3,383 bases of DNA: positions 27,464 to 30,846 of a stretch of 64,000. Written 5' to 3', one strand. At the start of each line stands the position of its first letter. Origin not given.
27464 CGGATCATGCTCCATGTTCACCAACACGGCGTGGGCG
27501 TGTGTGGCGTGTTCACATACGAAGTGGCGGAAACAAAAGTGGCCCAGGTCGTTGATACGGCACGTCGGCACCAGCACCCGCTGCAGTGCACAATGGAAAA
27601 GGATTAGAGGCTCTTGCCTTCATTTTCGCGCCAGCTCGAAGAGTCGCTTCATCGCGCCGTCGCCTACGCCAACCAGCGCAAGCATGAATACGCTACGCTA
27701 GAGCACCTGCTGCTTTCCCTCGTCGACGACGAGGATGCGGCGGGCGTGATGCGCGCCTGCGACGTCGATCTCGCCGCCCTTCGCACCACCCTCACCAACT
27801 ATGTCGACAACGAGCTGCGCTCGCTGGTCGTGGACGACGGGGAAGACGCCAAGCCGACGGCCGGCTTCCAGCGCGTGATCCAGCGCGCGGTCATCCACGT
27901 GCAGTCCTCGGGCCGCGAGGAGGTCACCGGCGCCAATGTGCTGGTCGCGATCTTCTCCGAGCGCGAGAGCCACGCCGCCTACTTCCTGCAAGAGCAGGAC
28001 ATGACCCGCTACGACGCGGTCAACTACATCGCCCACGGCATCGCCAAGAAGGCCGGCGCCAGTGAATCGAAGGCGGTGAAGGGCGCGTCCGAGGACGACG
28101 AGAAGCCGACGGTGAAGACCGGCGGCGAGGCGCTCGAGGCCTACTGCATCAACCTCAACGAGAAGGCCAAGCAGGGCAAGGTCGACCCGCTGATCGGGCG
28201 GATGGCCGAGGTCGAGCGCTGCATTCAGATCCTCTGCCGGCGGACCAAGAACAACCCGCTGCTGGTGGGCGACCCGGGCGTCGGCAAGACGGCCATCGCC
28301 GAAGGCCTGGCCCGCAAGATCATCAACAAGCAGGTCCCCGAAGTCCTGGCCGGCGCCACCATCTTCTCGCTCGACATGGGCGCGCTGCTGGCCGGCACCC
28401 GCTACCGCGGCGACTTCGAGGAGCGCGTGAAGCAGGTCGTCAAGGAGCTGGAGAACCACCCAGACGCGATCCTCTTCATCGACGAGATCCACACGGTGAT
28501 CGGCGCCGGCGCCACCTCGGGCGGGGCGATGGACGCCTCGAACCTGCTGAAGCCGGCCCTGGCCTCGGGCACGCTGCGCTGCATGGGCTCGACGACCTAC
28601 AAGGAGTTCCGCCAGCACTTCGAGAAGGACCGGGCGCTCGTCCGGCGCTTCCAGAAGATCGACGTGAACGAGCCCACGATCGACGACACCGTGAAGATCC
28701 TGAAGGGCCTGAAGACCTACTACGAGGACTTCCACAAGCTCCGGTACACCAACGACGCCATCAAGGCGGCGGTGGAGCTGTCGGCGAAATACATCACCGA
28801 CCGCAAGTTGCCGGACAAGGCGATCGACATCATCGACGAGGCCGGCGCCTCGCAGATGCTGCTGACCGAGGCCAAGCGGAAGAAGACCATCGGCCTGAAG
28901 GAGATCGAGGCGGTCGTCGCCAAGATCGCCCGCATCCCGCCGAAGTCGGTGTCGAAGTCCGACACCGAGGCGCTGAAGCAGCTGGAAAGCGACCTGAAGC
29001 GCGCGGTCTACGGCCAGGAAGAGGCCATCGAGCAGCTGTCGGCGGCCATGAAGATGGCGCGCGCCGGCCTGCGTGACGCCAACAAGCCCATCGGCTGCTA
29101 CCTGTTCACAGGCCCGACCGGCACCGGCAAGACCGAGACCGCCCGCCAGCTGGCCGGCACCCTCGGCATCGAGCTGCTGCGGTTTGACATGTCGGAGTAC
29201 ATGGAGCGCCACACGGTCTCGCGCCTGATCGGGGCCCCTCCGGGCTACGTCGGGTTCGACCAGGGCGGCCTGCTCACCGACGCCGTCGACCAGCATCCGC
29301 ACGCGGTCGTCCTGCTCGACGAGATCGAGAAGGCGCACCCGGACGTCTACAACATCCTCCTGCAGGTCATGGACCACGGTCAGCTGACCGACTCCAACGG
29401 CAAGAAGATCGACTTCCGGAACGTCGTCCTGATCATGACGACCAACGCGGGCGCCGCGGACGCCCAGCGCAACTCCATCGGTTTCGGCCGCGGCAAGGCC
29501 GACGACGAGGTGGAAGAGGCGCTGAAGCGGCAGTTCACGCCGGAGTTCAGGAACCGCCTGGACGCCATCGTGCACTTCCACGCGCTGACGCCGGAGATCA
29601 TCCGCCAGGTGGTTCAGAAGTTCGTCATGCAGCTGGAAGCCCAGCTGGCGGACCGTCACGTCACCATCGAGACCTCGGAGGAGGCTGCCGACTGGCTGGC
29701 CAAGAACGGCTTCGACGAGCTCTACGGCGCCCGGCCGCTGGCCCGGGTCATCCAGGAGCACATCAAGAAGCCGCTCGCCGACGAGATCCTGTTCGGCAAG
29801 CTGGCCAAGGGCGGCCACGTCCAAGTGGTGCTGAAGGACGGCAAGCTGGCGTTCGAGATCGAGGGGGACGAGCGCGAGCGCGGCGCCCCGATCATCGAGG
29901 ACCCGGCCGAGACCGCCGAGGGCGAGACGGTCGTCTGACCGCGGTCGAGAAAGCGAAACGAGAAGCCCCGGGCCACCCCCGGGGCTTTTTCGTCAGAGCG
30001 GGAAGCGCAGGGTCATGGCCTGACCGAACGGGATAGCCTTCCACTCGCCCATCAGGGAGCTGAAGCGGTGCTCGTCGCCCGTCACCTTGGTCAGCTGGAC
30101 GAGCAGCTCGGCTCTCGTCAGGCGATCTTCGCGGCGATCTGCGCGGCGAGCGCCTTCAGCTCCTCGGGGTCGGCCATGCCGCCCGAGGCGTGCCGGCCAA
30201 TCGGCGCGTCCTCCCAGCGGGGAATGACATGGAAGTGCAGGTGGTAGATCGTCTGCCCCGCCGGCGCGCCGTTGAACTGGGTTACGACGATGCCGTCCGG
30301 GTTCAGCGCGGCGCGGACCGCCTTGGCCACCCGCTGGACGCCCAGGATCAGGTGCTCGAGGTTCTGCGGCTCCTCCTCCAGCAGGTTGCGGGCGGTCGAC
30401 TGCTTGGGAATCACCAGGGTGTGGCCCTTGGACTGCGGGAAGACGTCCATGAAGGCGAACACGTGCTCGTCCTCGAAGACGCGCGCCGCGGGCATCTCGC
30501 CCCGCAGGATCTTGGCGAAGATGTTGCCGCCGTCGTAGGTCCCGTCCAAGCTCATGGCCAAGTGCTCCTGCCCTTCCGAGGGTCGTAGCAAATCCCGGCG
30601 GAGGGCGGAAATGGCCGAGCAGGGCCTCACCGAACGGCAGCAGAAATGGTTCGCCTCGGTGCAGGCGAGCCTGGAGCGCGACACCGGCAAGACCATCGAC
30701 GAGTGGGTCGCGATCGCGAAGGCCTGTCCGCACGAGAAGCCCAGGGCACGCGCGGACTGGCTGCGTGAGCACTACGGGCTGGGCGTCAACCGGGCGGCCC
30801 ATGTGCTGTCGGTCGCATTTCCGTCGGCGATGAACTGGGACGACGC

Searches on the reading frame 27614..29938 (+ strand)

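Call 13: search_protein_families(library=pfam, proteins=[window:27614-29938:+], max_evalue=0.00001)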
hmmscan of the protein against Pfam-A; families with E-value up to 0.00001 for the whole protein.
window:27614-29938:+ (774 aa): 18 families
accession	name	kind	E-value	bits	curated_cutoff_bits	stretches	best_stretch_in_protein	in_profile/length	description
PF07724.20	AAA_2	-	4.9e-64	215.8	27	1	491-652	1-166/166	AAA domain (Cdc48 subfamily)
PF00004.35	AAA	-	5.5e-29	101.7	21.2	2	216-347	2-124/131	ATPase family associated with various cellular activities (AAA)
PF17871.7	AAA_lid_9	-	2.5e-28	98.5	22.8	1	356-458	2-101/104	AAA lid domain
PF10431.15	ClpB_D2-small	-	5.8e-28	97.2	21.9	1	658-738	1-81/81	C-terminal, D2-small domain, of ClpB protein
PF07728.20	AAA_5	-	4.3e-21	75.8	22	1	497-614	3-125/139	AAA domain (dynein-related subfamily)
PF13401.12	AAA_22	-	7.2e-12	46.2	27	0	494-588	6-110/130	AAA domain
PF02861.25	Clp_N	-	2.3e-11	44.1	20.7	1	15-63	1-51/53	Clp amino terminal domain, pathogenicity island component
PF13191.12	AAA_16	-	2.7e-10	41.4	32.6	0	192-239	1-51/167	AAA ATPase domain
PF00158.32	Sigma54_activat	-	2e-09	37.8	20.2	0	485-613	14-144/168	Sigma-54 interaction domain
PF20720.3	nSTAND3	-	5.1e-07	30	27.2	0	201-241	8-46/155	Novel STAND NTPase 3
PF12775.13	AAA_7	-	1e-06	28.8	25.8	0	496-603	36-145/181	P-loop containing dynein motor region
PF20030.5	bpMoxR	-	1e-06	28.5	27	0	497-591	35-126/205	MoxR domain in the MoxR-vWA-beta-propeller ternary systems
PF07726.17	AAA_3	-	3.1e-06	27.5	27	0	497-611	3-110/131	ATPase family associated with various cellular activities (AAA)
PF05496.18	RuvB_N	-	3.3e-06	27.4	27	0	466-521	10-61/159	Holliday junction DNA helicase RuvB P-loop domain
PF01078.27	Mg_chelatase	-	3.5e-06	27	20.3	0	212-253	22-63/207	Magnesium chelatase, subunit ChlI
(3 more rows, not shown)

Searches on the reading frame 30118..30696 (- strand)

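Call 73: search_protein_families(library=pfam, proteins=[window:30118-30696:-], max_evalue=0.001)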
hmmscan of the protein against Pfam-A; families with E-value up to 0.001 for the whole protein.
window:30118-30696:- (192 aa): 2 families
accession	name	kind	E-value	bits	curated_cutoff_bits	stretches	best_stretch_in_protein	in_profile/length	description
PF01230.28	HIT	-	8.5e-26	90.9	21.5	1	65-161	1-96/98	HIT domain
PF11969.13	DcpS_C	-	4.8e-13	50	24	1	59-159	3-101/114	Scavenger mRNA decapping enzyme C-term binding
